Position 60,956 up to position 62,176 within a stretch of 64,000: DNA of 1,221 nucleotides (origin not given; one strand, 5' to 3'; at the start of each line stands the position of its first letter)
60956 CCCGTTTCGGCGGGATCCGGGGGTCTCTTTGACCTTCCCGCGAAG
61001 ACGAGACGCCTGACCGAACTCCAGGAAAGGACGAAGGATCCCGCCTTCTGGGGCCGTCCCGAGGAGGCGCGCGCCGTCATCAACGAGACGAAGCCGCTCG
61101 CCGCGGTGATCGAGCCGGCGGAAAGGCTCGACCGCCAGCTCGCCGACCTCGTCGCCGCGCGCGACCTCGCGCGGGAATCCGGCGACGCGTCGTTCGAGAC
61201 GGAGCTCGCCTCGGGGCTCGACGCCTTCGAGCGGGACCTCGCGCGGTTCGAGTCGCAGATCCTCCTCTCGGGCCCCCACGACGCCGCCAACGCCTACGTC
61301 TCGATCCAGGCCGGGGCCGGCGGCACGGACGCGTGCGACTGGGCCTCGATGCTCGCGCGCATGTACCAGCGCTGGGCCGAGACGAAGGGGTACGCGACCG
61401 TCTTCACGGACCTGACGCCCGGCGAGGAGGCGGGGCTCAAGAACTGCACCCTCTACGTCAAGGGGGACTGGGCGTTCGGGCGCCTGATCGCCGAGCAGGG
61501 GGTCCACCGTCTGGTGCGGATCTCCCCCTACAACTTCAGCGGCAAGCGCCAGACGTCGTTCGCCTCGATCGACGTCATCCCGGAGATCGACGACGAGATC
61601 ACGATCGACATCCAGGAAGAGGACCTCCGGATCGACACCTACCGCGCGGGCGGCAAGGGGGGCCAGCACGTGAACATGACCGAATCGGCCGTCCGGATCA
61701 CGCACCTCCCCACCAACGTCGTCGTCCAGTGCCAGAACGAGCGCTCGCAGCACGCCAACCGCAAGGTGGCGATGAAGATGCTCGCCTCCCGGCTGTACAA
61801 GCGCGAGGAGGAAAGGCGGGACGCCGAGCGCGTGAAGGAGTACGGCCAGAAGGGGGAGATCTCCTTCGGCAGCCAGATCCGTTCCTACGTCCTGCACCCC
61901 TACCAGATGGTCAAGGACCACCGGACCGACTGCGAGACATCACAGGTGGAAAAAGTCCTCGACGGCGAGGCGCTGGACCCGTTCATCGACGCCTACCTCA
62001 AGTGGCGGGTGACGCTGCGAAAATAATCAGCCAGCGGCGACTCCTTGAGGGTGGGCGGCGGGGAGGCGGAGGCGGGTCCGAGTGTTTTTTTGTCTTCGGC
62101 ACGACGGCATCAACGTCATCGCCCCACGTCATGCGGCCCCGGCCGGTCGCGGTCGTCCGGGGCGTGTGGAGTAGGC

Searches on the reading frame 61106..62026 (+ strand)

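Call 29: search_protein_families(library=pfam, proteins=[window:61106-62026:+], max_evalue=0.0001)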
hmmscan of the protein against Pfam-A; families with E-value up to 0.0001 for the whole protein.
window:61106-62026:+ (306 aa): 2 families
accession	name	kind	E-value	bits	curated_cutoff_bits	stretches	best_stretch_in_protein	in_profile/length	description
PF00472.26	RF-1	-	2.4e-42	144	35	1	163-273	1-116/116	RF-1 domain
PF03462.23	PCRF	-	4.7e-41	141.2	24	1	3-155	39-194/194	PCRF domain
